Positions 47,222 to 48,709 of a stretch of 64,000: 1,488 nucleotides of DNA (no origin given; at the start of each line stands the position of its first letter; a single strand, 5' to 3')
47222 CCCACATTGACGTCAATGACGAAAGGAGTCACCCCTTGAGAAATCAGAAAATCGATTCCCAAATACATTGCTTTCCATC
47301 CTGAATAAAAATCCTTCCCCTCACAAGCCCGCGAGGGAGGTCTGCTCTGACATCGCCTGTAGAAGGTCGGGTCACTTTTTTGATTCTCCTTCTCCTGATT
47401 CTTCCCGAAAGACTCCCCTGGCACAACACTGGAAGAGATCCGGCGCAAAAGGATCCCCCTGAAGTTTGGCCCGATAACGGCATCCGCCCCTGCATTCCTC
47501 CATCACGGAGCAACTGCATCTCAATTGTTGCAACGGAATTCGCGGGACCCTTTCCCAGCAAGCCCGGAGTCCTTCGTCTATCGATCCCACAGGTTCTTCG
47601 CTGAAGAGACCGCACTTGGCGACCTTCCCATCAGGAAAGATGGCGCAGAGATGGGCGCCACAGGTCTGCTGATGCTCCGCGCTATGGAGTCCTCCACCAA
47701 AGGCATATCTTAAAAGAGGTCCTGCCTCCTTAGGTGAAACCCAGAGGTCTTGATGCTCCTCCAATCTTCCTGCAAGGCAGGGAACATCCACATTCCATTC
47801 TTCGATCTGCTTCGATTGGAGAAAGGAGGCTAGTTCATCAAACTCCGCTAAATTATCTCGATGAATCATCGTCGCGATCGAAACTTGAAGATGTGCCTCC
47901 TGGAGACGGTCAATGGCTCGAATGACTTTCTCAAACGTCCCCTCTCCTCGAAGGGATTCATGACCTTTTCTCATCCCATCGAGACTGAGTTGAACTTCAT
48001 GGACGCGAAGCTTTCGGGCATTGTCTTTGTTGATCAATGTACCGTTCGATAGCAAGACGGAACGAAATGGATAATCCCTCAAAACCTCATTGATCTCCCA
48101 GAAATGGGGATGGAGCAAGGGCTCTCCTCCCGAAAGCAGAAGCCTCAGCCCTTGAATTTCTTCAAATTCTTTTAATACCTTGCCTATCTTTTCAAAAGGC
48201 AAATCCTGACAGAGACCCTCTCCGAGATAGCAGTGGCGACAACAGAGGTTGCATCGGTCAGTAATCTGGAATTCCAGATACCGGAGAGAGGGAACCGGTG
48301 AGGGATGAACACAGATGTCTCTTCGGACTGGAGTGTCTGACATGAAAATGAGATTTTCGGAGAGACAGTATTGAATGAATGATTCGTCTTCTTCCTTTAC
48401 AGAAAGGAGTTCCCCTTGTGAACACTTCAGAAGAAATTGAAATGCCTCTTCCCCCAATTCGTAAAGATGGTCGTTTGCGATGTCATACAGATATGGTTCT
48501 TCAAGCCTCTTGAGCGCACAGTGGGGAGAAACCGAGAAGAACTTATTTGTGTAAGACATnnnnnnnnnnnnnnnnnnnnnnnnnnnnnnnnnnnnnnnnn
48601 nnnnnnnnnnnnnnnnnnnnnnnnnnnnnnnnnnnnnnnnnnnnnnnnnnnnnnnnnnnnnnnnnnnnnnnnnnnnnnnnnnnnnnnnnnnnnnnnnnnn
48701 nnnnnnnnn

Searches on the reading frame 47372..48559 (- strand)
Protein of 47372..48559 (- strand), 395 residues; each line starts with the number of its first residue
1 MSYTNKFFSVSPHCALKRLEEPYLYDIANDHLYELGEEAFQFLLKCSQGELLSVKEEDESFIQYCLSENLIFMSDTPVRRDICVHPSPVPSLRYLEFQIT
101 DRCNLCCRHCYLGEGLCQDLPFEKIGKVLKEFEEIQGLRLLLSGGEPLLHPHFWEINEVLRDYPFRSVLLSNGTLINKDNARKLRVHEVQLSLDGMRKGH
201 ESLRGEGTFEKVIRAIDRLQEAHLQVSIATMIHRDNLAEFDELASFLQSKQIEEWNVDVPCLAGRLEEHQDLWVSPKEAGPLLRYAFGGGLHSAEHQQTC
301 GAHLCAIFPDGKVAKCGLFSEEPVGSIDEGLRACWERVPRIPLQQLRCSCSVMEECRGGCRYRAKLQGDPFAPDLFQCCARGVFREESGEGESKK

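Call 4: search_protein_families(library=pfam, proteins=[window:47372-48559:-])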
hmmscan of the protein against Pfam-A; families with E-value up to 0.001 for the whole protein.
window:47372-48559:- (395 aa): 1 family
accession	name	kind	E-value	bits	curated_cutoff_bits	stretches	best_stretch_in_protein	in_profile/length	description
PF04055.27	Radical_SAM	-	1.4e-21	77.8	29.5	1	98-247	2-166/166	Radical SAM superfamily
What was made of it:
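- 47372..48559 (-): Radical-SAM enzyme, 395 aa, with a CxxxCxxC motif, a C-terminal SPASM-like Cys-rich domain and a roughly 90-aa N-terminal extension. PF04055 at 1.4e-21 (call 4).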

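Call 5: search_protein_families(library=ncbifam, proteins=[window:47372-48559:-], max_evalue=1)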
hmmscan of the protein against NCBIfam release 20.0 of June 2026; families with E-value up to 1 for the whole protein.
window:47372-48559:- (395 aa): 74 families (the best 25 are shown)
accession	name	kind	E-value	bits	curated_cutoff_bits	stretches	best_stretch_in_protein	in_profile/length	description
TIGR04250.1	SCM_rSAM_ScmE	equivalog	8.2e-28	97.3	400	1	93-248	3-166/358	SynChlorMet cassette radical SAM/SPASM protein ScmE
TIGR04051.1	rSAM_NirJ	equivalog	1.7e-27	96.3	515.45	1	98-271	7-187/354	heme d1 biosynthesis radical SAM protein NirJ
NF050035.1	rSAM_WgK_link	exception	5.9e-25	88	650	1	95-270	11-194/367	radical SAM/SPASM peptide maturase WgkB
TIGR04303.1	GeoRSP_rSAM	equivalog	2.9e-24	86.3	400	2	96-279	8-197/325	GeoRSP system radical SAM/SPASM protein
TIGR04545.1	rSAM_ahbD_hemeb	equivalog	9.7e-24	84.4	500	1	97-308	4-224/339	heme b synthase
TIGR04054.1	rSAM_NirJ1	equivalog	1.3e-23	83.2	650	1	97-254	40-204/387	putative heme d1 biosynthesis radical SAM protein NirJ1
TIGR03962.1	mycofact_rSAM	equivalog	3.1e-23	82.5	265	1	95-247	14-173/339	mycofactocin radical SAM maturase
TIGR04340.1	rSAM_ACGX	hypoth_equivalog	4.9e-23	81.9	400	1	96-256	6-178/341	radical SAM/SPASM domain protein, ACGX system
TIGR04055.1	rSAM_NirJ2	equivalog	2e-22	80.2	500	2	97-246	4-160/326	putative heme d1 biosynthesis radical SAM protein NirJ2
TIGR04347.1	pseudo_SAM_Halo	equivalog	2.1e-22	79.9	525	1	97-278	42-230/390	TIGR04347 family pseudo-SAM/SPASM protein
TIGR04546.1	rSAM_ahbC_deAc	equivalog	1e-21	77.2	650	1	97-253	43-206/390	12,18-didecarboxysiroheme deacetylase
NF045574.1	sacti_mat_StsB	exception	9.4e-21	74.2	625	1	89-253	92-262/466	StsB family radical SAM/SPASM domain sactipeptide maturase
TIGR04133.1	rSAM_w_lipo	hypoth_equivalog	4e-19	68.7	425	1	91-282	22-224/350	TIGR04133 family radical SAM/SPASM protein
TIGR04053.2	TIGR04053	equivalog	4.8e-19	68.8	395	1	98-273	13-199/366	TIGR04053 family radical SAM/SPASM domain-containing protein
TIGR04082.1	rSAM_for_selen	equivalog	1.2e-18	67.1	350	1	95-250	201-362/516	thio(seleno)oxazole modification radical SAM maturase SbtM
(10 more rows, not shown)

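Call 6: search_protein_families(library=pfam, proteins=[window:47372-48559:-], max_evalue=10)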
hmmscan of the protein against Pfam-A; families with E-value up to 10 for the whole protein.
window:47372-48559:- (395 aa): 2 families
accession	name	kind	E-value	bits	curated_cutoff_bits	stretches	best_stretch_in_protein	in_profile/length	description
PF04055.27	Radical_SAM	-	1.4e-21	77.8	29.5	1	98-247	2-166/166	Radical SAM superfamily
PF13353.11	Fer4_12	-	0.017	15.9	22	1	102-195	14-115/137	4Fe-4S single cluster domain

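Call 33: search_solved_structures(query=window:47372-48559:-, max_evalue=0.01, show_alignments=2)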
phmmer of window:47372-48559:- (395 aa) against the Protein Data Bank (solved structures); distinct sequences matched with E-value up to 0.01: 17.
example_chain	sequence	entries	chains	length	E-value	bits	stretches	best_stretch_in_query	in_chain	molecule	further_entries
6efn_A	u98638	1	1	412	4e-11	45.6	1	97-243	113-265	Sporulation killing factor maturation protein SkfB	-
6c8v_A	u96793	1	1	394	2.1e-06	30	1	84-253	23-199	Coenzyme PQQ synthesis protein E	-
7vob_C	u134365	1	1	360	0.00056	22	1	93-259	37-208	Cytosylglucuronate decarboxylase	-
7voc_C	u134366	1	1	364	0.00058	22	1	93-259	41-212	Cytosylglucuronate decarboxylase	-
5wgg_A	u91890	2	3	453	0.0012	21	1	63-217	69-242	Radical SAM domain protein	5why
7tol_A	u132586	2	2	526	0.0014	20.8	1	94-197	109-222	glycerol dibiphytanyl glycerol tetraether - macrocyclic archaeol synthase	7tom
1tv7_A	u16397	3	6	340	0.002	20.3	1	92-198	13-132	Molybdenum cofactor biosynthesis protein A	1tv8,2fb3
9gm3_A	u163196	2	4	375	0.002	20.2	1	92-247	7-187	ChlB radical SAM domain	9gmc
2fb2_A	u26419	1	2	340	0.0026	19.9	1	92-198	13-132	Molybdenum cofactor biosynthesis protein A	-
9dfu_A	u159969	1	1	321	0.0032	19.5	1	96-239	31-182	Radical SAM core domain-containing protein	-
2a5h_A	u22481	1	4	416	0.004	19.2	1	87-150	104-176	L-lysine 2,3-aminomutase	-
9dfn_A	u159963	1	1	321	0.0058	18.7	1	97-239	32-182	Radical SAM core domain-containing protein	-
2z2u_A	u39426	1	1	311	0.006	18.7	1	123-243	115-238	UPF0026 protein MJ0257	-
6djt_A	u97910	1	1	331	0.0069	18.5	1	123-243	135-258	S-adenosyl-L-methionine-dependent tRNA 4-demethylwyosine synthase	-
8ai6_A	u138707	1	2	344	0.009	18.1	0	97-174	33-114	Putative peptide biosynthesis protein YydG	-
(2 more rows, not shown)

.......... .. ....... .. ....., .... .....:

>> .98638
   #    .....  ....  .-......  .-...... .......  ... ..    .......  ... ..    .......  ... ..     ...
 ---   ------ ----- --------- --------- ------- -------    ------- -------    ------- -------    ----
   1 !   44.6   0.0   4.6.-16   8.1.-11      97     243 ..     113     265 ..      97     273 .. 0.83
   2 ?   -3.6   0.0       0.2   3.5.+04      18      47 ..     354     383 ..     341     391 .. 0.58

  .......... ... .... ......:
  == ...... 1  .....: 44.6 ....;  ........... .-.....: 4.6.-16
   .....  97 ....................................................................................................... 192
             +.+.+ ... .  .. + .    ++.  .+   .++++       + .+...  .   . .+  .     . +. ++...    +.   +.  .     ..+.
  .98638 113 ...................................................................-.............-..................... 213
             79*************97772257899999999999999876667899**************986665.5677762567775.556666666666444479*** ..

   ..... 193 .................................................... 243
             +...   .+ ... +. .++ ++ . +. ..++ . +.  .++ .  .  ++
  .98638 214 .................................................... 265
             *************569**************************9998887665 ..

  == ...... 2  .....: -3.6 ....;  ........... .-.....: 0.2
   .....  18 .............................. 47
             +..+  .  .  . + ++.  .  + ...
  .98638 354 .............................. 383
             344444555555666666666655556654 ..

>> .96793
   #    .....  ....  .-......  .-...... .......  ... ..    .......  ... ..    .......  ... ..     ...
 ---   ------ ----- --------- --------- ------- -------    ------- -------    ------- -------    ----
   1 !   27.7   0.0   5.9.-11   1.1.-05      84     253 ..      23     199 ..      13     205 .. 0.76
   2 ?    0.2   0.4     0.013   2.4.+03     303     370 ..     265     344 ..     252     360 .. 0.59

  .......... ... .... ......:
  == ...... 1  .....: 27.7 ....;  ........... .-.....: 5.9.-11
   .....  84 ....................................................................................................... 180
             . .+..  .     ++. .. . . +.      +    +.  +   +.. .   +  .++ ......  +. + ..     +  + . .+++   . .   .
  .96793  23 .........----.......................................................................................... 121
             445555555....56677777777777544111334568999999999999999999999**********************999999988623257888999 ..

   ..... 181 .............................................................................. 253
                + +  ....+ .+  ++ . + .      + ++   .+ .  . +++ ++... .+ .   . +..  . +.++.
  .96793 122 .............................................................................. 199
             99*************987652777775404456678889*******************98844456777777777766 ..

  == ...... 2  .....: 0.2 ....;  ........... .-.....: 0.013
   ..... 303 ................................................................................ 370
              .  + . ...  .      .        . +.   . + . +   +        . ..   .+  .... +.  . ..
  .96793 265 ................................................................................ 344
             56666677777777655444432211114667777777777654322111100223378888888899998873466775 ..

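Call 38: find_homologous_proteins(query=window:47372-48559:-, max_evalue=1e-20)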
Query window:47372-48559:- (395 aa): 2507 proteins with E <= 1e-20 among 6417 candidates; the best 120 are listed.
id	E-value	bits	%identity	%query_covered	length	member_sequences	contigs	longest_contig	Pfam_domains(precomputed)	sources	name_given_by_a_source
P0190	3.1e-273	924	100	100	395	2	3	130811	PF04055.28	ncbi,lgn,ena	-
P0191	2.5e-230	782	87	97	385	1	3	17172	PF04055.28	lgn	-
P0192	1.3e-213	727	78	100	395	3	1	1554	PF04055.28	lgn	-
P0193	3.1e-213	726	80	97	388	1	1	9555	PF04055.28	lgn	-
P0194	2.5e-212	723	80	97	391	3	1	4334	PF04055.28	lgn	-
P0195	2.8e-210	716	77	97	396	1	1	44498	PF04055.28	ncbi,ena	-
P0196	2.0e-209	714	76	99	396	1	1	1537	PF04055.28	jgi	jgi:radical SAM protein with 4Fe4S-binding SPASM domain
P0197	2.5e-209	713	76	97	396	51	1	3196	PF04055.28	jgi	jgi:radical SAM protein with 4Fe4S-binding SPASM domain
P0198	3.0e-208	710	76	99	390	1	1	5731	PF04055.28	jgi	jgi:radical SAM protein with 4Fe4S-binding SPASM domain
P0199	4.0e-207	706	77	97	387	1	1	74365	PF04055.28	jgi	jgi:radical SAM protein with 4Fe4S-binding SPASM domain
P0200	1.6e-206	704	75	97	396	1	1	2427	PF04055.28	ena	-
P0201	1.7e-206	704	75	97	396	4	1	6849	PF04055.28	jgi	-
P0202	3.1e-206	703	76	97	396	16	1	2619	PF04055.28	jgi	-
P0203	4.2e-206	703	76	97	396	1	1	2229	PF04055.28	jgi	-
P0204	7.6e-206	702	75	97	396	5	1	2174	PF04055.28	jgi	jgi:radical SAM protein with 4Fe4S-binding SPASM domain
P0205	1.5e-205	701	76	97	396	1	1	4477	PF04055.28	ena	-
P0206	2.8e-205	700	74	97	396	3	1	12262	PF04055.28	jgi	-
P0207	3.3e-205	700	76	97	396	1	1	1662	PF04055.28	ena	-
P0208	5.3e-205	699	74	97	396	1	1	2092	PF04055.28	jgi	jgi:radical SAM protein with 4Fe4S-binding SPASM domain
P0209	7.9e-205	698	76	97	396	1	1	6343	PF04055.28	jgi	-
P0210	7.9e-205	698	75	97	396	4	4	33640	PF04055.28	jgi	jgi:radical SAM protein with 4Fe4S-binding SPASM domain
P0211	8.0e-205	698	74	99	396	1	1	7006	PF04055.28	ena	-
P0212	1.0e-204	698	76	99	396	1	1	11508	PF04055.28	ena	-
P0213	3.2e-204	696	73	100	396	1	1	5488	PF04055.28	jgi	jgi:radical SAM protein with 4Fe4S-binding SPASM domain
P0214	5.6e-204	696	74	97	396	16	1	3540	PF04055.28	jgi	-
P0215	1.1e-203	695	75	97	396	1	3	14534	PF04055.28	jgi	-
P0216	1.2e-203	695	75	97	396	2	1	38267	PF04055.28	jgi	jgi:radical SAM protein with 4Fe4S-binding SPASM domain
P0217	1.7e-203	694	74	99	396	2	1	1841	PF04055.28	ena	-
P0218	2.1e-203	694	74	97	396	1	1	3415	PF04055.28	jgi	jgi:radical SAM protein with 4Fe4S-binding SPASM domain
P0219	2.2e-203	694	75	97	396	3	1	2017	PF04055.28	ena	-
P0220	3.4e-203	693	74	97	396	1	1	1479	PF04055.28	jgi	jgi:radical SAM protein with 4Fe4S-binding SPASM domain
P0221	4.9e-203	693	75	97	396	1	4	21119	PF04055.28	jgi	jgi:radical SAM protein with 4Fe4S-binding SPASM domain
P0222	5.8e-203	692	73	99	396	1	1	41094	PF04055.28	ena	-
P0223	6.2e-203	692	74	97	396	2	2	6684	PF04055.28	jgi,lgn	jgi:radical SAM protein with 4Fe4S-binding SPASM domain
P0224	6.3e-203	692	73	98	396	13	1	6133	PF04055.28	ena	-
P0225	6.6e-203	692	75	97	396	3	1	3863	PF04055.28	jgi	-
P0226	6.8e-203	692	76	97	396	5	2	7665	PF04055.28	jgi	-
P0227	8.2e-203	692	75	97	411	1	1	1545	PF04055.28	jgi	jgi:radical SAM protein with 4Fe4S-binding SPASM domain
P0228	8.4e-203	692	74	97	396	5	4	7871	PF04055.28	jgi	jgi:radical SAM protein with 4Fe4S-binding SPASM domain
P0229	9.0e-203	692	74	97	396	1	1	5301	PF04055.28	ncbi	-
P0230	1.1e-202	691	75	97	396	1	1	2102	PF04055.28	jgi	jgi:radical SAM protein with 4Fe4S-binding SPASM domain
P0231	1.3e-202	691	74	97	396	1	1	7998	PF04055.28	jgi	jgi:radical SAM protein with 4Fe4S-binding SPASM domain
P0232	1.5e-202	691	74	97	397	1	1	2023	PF04055.28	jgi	jgi:radical SAM protein with 4Fe4S-binding SPASM domain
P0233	1.9e-202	691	75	97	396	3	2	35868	PF04055.28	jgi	jgi:radical SAM protein with 4Fe4S-binding SPASM domain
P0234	2.2e-202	690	73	100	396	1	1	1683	PF04055.28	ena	-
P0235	2.6e-202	690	73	100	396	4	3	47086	PF04055.28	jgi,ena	-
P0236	3.1e-202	690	74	97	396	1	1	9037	PF04055.28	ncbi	-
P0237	4.0e-202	690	74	97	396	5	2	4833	PF04055.28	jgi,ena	-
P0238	4.9e-202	689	73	100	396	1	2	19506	PF04055.28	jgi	jgi:radical SAM protein with 4Fe4S-binding SPASM domain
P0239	8.1e-202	689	74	97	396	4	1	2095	PF04055.28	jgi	jgi:radical SAM protein with 4Fe4S-binding SPASM domain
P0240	8.6e-202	688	77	93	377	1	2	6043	PF04055.28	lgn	-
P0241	1.2e-201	688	75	97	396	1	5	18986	PF04055.28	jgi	jgi:MoaA/NifB/PqqE/SkfB family radical SAM enzyme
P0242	2.5e-201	687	74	99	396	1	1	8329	PF04055.28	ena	-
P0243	2.8e-201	687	74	97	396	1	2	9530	PF04055.28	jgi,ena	jgi:radical SAM protein with 4Fe4S-binding SPASM domain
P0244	3.2e-201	687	74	97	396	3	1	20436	PF04055.28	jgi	jgi:radical SAM protein with 4Fe4S-binding SPASM domain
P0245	3.6e-201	686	74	97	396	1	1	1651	PF04055.28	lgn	-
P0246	4.0e-201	686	73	100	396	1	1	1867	PF04055.28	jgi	jgi:MoaA/NifB/PqqE/SkfB family radical SAM enzyme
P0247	7.7e-201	685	74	97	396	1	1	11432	PF04055.28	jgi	jgi:radical SAM protein with 4Fe4S-binding SPASM domain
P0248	1.0e-200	685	74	97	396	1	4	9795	PF04055.28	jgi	jgi:radical SAM protein with 4Fe4S-binding SPASM domain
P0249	1.5e-200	684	74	99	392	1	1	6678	PF04055.28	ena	-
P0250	1.5e-200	684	73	97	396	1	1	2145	PF04055.28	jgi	jgi:radical SAM protein with 4Fe4S-binding SPASM domain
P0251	2.1e-200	684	74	99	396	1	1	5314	PF04055.28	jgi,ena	-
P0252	2.5e-200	684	74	97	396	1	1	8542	PF04055.28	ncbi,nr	ncbi:MAG: radical SAM protein [Syntrophaceae bacterium]|nr:radical SAM protein [Syntrophaceae bacter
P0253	3.4e-200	683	73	99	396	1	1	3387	PF04055.28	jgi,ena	-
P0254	3.6e-200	683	72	100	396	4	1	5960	PF04055.28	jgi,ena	-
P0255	4.4e-200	683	73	99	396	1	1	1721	PF04055.28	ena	-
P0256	4.8e-200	683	74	97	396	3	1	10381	PF04055.28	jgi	jgi:radical SAM protein with 4Fe4S-binding SPASM domain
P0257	7.3e-200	682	73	97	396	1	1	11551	PF04055.28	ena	-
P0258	1.0e-199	682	74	97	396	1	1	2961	PF04055.28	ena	-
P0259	1.1e-199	681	72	97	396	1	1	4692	PF04055.28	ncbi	-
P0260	1.2e-199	681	73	99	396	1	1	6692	PF04055.28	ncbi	-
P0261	1.2e-199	681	72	97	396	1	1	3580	PF04055.28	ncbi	-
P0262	3.0e-199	680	74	97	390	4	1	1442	PF04055.28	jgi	-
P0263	4.8e-199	679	74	99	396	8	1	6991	PF04055.28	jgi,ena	-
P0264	5.3e-199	679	73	99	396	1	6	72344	PF04055.28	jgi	jgi:radical SAM protein with 4Fe4S-binding SPASM domain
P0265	6.9e-199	679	74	98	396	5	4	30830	PF04055.28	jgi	jgi:radical SAM protein with 4Fe4S-binding SPASM domain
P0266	6.9e-199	679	73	97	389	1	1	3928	PF04055.28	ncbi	-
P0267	2.6e-198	677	73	99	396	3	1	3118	PF04055.28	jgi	jgi:radical SAM protein with 4Fe4S-binding SPASM domain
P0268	3.5e-198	677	72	97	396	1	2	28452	PF04055.28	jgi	jgi:radical SAM protein with 4Fe4S-binding SPASM domain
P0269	3.7e-198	676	73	99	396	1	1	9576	PF04055.28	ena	-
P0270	3.9e-198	676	72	97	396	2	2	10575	PF04055.28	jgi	jgi:radical SAM protein with 4Fe4S-binding SPASM domain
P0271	7.2e-198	676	74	97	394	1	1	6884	PF04055.28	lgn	-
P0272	2.9e-197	674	72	97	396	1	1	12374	PF04055.28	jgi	jgi:radical SAM protein with 4Fe4S-binding SPASM domain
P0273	2.9e-197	674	72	97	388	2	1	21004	PF04055.28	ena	-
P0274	4.3e-197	673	73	99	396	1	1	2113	PF04055.28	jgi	jgi:radical SAM protein with 4Fe4S-binding SPASM domain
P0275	5.1e-197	673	72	97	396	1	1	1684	PF04055.28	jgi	-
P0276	5.9e-197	673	72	97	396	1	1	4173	PF04055.28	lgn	-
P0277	1.4e-196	671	73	97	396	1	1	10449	PF04055.28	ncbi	-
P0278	2.9e-196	670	72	97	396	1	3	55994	PF04055.28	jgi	jgi:radical SAM protein with 4Fe4S-binding SPASM domain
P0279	6.0e-196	669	71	97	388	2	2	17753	PF04055.28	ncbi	-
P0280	7.8e-196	669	70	100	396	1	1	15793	PF04055.28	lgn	-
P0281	1.0e-195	668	69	100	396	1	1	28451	PF04055.28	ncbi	-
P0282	1.1e-195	668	72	97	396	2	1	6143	PF04055.28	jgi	jgi:radical SAM protein with 4Fe4S-binding SPASM domain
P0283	1.5e-195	668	73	98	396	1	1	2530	PF04055.28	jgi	jgi:radical SAM protein with 4Fe4S-binding SPASM domain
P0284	2.4e-195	667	71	97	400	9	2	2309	PF04055.28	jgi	-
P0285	4.9e-195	666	70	100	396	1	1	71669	PF04055.28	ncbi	-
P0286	1.2e-194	665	73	97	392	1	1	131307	PF04055.28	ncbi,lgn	ncbi:MAG: radical SAM protein [Thermodesulfobacteriota bacterium]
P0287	1.4e-194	665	72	97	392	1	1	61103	PF04055.28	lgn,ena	-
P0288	2.6e-194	664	71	99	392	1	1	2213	PF04055.28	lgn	-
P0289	3.4e-194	663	71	99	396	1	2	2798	PF04055.28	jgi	-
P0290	3.5e-194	663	73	99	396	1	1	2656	PF04055.28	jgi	jgi:MoaA/NifB/PqqE/SkfB family radical SAM enzyme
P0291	8.0e-194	662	70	100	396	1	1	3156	PF04055.28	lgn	-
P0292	9.9e-194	662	72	99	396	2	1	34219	PF04055.28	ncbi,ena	-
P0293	3.7e-193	660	72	97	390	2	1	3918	PF04055.28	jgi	-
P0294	5.7e-193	659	71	98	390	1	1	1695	PF04055.28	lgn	-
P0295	1.2e-192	658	72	97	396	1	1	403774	PF04055.28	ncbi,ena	-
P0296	3.5e-192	657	67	97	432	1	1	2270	PF04055.28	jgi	jgi:radical SAM protein with 4Fe4S-binding SPASM domain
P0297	3.6e-192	657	71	97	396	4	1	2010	PF04055.28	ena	-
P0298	4.3e-192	657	72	99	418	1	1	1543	PF04055.28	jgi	jgi:radical SAM protein with 4Fe4S-binding SPASM domain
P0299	1.1e-191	655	72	98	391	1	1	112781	PF04055.28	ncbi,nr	ncbi:MAG: radical SAM protein [Desulfobacterota bacterium]|nr:radical SAM protein [Thermodesulfobact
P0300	3.0e-191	654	70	97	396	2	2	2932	PF04055.28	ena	-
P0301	1.2e-190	652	71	97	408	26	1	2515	PF04055.28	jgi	-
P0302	1.6e-190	651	70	99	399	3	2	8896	PF04055.28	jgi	jgi:radical SAM protein with 4Fe4S-binding SPASM domain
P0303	1.8e-190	651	70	99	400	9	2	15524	PF04055.28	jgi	-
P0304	2.4e-190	651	71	97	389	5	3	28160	PF04055.28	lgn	-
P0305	7.1e-190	649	69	99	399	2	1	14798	PF04055.28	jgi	jgi:radical SAM protein with 4Fe4S-binding SPASM domain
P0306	1.3e-189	648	70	100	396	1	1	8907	PF04055.28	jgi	jgi:radical SAM protein with 4Fe4S-binding SPASM domain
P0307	5.6e-189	646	73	94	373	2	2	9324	PF04055.28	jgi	jgi:radical SAM protein with 4Fe4S-binding SPASM domain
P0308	1.8e-188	645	69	99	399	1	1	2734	PF04055.28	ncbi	-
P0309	2.2e-188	644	69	100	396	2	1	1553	PF04055.28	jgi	jgi:radical SAM protein with 4Fe4S-binding SPASM domain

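Call 39: find_encoding_contigs(protein=P0190, flank=4000, max_places=3)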
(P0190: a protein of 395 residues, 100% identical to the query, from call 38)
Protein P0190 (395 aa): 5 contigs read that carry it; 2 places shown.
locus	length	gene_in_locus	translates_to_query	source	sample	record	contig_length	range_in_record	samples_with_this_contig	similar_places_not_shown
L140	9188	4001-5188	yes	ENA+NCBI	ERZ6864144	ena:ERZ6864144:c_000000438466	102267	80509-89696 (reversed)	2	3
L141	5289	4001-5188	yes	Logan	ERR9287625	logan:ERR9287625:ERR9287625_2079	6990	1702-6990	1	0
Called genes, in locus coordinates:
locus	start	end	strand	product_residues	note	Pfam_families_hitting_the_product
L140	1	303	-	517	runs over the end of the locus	-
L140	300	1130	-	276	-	PF00950:ABC-3, PF01032:FecCD (weak)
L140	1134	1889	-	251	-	PF00005:ABC_tran, PF02463:SMC_N (faint), PF13304:AAA_21 (weak)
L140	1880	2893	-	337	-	PF01297:ZnuA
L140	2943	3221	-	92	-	-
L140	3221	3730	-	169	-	PF01475:FUR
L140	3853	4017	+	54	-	-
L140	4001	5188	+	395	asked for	PF04055:Radical_SAM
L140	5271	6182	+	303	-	PF02655:ATP-grasp_3 (faint)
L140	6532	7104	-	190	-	PF00210:Ferritin, PF02915:Rubrerythrin, PF23458:DUF7130 (weak), PF21349:RUBY_RBDX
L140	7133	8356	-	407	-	PF06792:UPF0261, PF23189:UPF0261_C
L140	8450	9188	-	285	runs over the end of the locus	PF13406:SLT_2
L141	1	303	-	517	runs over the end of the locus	-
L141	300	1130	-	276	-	PF00950:ABC-3, PF01032:FecCD (weak)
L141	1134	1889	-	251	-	PF00005:ABC_tran, PF02463:SMC_N (faint), PF13304:AAA_21 (weak)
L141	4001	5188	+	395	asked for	PF04055:Radical_SAM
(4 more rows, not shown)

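Call 70: search_solved_structures(query=A3, max_evalue=0.001, show_alignments=0)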
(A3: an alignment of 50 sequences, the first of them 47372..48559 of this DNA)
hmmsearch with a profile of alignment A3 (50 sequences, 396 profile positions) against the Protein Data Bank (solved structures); distinct sequences matched with E-value up to 0.001: 22.
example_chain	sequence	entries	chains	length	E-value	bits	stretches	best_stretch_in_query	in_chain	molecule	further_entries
6efn_A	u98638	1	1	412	5.3e-17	64.6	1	96-242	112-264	Sporulation killing factor maturation protein SkfB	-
6c8v_A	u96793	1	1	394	3.8e-09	38.8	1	89-241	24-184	Coenzyme PQQ synthesis protein E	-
1tv7_A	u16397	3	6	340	3e-07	32.5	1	92-234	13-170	Molybdenum cofactor biosynthesis protein A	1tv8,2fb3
2fb2_A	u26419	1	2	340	3.4e-07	32.4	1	92-234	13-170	Molybdenum cofactor biosynthesis protein A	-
5wgg_A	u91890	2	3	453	9.3e-07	30.9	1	71-220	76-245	Radical SAM domain protein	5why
9dfu_A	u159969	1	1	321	2.6e-06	29.5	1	96-245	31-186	Radical SAM core domain-containing protein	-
9dfn_A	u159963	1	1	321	4e-06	28.8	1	96-245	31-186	Radical SAM core domain-containing protein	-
7vob_C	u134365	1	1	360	6.3e-06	28.2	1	92-257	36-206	Cytosylglucuronate decarboxylase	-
7voc_C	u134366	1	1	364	6.4e-06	28.1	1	92-257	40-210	Cytosylglucuronate decarboxylase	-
7n7h_A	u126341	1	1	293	8.2e-06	27.8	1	96-257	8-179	VIPERIN-LIKE ENZYME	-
8ai6_A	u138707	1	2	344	2.2e-05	26.4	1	97-175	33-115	Putative peptide biosynthesis protein YydG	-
8ai1_A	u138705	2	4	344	2.3e-05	26.3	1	97-175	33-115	Putative peptide biosynthesis protein YydG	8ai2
8ai3_A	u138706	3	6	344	2.3e-05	26.3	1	97-175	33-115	Putative peptide biosynthesis protein YydG | Radical SAM core domain-containing protein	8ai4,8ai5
6b4c_A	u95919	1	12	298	5.2e-05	25.2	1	96-241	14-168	Viperin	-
9dfw_A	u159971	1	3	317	5.3e-05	25.1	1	96-241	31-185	Radical SAM core domain-containing protein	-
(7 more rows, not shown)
